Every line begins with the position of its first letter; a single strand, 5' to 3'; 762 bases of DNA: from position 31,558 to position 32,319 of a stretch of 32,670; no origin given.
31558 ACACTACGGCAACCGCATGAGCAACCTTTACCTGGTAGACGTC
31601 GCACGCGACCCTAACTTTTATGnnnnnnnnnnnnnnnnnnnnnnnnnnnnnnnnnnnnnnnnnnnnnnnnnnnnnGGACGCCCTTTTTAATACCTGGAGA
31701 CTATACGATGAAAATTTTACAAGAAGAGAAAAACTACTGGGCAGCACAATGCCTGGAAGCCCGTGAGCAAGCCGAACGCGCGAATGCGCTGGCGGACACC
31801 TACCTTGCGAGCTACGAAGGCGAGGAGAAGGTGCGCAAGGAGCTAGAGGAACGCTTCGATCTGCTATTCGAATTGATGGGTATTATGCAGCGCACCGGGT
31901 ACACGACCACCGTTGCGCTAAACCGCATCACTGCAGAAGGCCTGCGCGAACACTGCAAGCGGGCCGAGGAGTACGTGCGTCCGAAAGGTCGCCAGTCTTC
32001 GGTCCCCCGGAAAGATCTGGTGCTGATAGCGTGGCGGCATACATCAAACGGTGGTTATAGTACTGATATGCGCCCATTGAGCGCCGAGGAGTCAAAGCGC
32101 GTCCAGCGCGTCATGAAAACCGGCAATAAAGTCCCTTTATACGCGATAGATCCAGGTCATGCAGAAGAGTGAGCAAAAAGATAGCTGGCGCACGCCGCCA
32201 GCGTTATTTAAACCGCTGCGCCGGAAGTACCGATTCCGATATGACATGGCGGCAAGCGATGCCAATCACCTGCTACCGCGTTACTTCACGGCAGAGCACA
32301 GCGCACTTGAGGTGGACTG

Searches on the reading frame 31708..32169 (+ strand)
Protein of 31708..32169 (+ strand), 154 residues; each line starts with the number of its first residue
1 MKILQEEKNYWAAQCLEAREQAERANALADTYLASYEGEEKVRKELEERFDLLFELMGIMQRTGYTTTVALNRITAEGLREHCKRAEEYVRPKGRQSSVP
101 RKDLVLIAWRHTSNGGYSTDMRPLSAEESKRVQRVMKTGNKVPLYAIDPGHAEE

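Call 95: search_dna_similar(query=window:31708-32169:+, collection=phages, mode=protein, rows=spread, max_rows=15, max_evalue=0.001)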
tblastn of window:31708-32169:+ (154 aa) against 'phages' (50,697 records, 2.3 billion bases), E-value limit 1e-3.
Records with a match: 156; places in all: 156; records where one place covers at least 80% of the query: 155.
Best place of each record, by identity: 90-95% 19; 80-90% 67; 60-80% 70.
By first word of the organism name: Escherichia 141; Dhillonvirus 5; Shigella 5; Sodalis 2; Salmonella 1; Acinetobacter 1; Campylobacter 1.
By host as written in the record: Escherichia coli 77; Escherichia coli K-12 MG1655 12; - 10; Escherichia coli K-12 10; Escherichia sp. 6; Escherichia coli O18 4; Escherichia coli O157:H7 4; Escherichia coli MG1655 3; and 22 more.
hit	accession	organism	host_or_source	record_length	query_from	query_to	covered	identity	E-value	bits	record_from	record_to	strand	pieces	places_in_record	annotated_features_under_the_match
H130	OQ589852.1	Escherichia phage Ioannina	Escherichia coli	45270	1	154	100%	94.8%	4e-79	259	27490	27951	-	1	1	hypothetical protein | DNA N-6-adenine-methyltransferase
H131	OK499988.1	Escherichia phage vB_EcoD_Pubbukkers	Escherichia coli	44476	1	154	100%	93.5%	4e-79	259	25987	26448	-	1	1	hypothetical protein | putative DNA N-6-adenine-methyltransferase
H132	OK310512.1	Escherichia phage ZCEC11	Escherichia coli O18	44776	1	154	100%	85.1%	1e-69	232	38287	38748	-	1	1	hypothetical protein | DNA methyltransferase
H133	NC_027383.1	Escherichia phage YD-2008.s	Escherichia coli ATCC 11303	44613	1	154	100%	83.1%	2e-70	234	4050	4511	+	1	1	DNA ligase | DNA methyltransferase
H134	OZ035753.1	Dhillonvirus LF50P3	-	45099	1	154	100%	81.8%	2e-66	223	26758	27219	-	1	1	record has no annotation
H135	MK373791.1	Escherichia phage vB_EcoS_WFI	Escherichia coli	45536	1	154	100%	81.2%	2e-65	221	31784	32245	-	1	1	hypothetical protein | putative N-6-adenine-methyltransferase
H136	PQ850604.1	Escherichia phage Haito_Bas83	Escherichia coli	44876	1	154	100%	80.5%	3e-65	220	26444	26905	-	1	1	DNA ligase | DNA methyltransferase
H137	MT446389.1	Escherichia virus TH11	Escherichia coli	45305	1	151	98%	81.5%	3e-61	208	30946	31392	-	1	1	record has no annotation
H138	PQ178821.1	Escherichia phage BMA1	Escherichia coli ATCC 15597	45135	1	154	100%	79.2%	8e-65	219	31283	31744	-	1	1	DNA ligase | DNA N-6-adenine-methyltransferase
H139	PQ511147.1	Escherichia phage NHEP3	Escherichia coli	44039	1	154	100%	79.2%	5e-60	205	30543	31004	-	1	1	DNA ligase | DNA methyltransferase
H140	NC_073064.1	Escherichia phage vB_EcoS_PTXU06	Escherichia coli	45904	1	154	100%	77.9%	1e-61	209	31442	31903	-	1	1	hypothetical protein | putative methyltransferase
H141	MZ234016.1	Escherichia phage vB_EcoS-101114BS4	Escherichia coli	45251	1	154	100%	76.6%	2e-58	200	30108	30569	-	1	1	hypothetical protein | DNA N-6-adenine methyltransferase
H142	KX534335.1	Escherichia phage Envy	Escherichia coli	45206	1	154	100%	74.7%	3e-54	188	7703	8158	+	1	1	hypothetical protein (x2) | DNA N-6-adenine methyltransferase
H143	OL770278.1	Escherichia phage vB_EcoD_Opt212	Escherichia coli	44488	1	151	98%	73.5%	4e-54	188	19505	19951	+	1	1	hypothetical protein (x2) | putative DNA N-6-adenine-methyltransferase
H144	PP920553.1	Escherichia phage SM_A8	Escherichia coli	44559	122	154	21%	75.8%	4e-8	56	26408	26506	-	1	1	DNA N-6-adenine methyltransferase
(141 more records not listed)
